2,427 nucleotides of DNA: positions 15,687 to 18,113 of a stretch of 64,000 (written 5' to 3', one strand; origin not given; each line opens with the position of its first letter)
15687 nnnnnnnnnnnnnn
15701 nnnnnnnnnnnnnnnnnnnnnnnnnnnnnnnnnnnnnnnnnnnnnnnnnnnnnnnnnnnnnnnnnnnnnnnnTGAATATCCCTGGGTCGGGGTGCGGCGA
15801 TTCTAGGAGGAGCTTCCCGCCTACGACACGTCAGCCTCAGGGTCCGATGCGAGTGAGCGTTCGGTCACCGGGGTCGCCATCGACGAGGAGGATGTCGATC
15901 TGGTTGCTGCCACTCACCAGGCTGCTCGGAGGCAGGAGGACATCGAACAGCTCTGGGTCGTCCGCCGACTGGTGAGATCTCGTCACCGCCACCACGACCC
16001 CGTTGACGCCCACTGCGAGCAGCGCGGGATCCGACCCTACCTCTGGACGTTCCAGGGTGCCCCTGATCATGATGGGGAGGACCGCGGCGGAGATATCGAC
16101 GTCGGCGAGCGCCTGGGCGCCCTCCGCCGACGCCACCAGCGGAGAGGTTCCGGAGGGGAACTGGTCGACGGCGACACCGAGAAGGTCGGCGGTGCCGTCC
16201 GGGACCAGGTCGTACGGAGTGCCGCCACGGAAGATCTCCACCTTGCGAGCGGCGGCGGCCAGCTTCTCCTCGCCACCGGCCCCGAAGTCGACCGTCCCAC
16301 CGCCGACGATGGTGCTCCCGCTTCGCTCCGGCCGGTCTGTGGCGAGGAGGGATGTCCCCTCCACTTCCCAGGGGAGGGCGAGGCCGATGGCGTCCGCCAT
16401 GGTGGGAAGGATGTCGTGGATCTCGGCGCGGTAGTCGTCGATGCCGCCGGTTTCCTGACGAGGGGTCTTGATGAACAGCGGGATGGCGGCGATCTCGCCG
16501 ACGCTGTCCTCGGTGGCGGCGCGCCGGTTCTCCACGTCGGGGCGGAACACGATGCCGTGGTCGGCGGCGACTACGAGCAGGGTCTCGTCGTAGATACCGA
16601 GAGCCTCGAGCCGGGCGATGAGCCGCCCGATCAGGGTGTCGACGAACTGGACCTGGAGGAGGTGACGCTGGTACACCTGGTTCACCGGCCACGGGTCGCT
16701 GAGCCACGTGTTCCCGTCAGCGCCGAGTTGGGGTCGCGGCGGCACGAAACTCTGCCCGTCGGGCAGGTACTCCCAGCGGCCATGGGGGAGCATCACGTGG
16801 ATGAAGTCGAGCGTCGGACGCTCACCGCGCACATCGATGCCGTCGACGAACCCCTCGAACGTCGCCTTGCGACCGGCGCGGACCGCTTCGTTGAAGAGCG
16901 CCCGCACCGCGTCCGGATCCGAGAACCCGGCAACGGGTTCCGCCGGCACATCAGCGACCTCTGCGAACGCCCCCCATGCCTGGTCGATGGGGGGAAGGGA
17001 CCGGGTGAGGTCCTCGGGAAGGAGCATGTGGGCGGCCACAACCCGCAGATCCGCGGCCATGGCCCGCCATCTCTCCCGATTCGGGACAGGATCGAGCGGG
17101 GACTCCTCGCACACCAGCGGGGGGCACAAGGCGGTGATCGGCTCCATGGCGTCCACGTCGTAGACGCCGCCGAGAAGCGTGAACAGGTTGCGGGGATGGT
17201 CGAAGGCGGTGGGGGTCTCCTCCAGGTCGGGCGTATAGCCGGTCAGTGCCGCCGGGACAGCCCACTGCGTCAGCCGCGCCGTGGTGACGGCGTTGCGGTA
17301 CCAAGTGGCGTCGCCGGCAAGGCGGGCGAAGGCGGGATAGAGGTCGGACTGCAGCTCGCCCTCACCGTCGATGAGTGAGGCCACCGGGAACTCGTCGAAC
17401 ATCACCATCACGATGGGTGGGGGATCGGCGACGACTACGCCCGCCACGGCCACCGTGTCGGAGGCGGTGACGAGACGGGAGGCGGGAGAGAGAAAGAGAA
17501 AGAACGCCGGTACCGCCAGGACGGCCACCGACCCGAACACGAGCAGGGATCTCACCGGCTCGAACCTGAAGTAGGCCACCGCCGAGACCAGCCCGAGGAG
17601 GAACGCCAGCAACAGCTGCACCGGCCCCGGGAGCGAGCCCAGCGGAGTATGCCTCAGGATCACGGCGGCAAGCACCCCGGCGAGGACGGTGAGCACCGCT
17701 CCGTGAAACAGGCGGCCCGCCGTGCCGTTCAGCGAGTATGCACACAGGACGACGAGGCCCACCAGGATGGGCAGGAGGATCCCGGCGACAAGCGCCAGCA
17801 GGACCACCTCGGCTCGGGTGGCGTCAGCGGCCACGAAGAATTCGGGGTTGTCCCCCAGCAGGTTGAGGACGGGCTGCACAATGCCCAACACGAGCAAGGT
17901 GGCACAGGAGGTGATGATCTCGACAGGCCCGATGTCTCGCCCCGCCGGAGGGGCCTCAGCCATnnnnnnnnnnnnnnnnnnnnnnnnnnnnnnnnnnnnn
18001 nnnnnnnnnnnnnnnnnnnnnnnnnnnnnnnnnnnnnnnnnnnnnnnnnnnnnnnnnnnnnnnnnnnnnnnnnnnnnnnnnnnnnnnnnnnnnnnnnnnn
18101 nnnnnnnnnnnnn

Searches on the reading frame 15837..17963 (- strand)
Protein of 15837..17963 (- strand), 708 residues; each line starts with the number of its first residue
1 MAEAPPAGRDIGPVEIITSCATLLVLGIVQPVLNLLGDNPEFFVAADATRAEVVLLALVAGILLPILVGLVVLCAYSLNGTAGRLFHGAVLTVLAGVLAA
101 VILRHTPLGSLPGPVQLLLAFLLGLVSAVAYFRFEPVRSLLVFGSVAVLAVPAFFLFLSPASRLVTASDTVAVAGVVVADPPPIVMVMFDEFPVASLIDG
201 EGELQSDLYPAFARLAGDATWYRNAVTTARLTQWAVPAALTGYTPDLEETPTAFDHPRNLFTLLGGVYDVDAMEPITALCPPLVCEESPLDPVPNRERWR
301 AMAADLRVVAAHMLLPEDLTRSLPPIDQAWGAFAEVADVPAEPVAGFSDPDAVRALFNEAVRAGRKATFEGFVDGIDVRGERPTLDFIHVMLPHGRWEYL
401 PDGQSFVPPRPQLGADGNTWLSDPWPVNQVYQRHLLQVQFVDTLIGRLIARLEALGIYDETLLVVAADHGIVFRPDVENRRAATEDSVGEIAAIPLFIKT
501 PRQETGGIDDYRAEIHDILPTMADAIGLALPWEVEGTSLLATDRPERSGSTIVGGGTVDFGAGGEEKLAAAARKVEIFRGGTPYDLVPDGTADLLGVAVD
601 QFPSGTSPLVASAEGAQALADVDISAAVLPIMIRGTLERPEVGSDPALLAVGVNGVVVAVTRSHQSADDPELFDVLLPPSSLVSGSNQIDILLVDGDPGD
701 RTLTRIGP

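Call 9: search_protein_families(library=pfam, proteins=[window:15837-17963:-])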
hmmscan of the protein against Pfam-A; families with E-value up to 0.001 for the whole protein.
window:15837-17963:- (708 aa): 2 families
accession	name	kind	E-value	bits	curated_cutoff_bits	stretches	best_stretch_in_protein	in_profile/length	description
PF00884.28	Sulfatase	-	1.4e-15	57.9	25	1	366-527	147-300/301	Sulfatase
PF01663.27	Phosphodiest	-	1.3e-05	25.5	23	1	437-474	187-224/342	Type I phosphodiesterase / nucleotide pyrophosphatase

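Call 28: search_protein_families(library=ncbifam, proteins=[window:15837-17963:-], max_evalue=0.01)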
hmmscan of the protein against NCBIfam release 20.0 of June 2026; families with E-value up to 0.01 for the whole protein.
window:15837-17963:- (708 aa): 5 families
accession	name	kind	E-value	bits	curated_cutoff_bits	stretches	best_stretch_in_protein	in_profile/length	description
NF010322.0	PRK13759.1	equivalog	2.9e-11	42.6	481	1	435-541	271-378/486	arylsulfatase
NF045661.1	HdlasePehA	equivalog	3.6e-09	35.8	900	1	427-541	277-390/506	phosphoric/sulfuric ester hydrolase PehA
TIGR03417.1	chol_sulfatase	equivalog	2.9e-06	26.5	433.45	1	436-545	257-366/500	choline-sulfatase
NF053595.1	LptchSynLtaSGpos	equivalog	0.0005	18.7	970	1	432-541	428-542/626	lipoteichoic acid synthase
TIGR01307.1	pgm_bpd_ind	equivalog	0.00064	18.3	330.65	1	435-540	408-504/504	2,3-bisphosphoglycerate-independent phosphoglycerate mutase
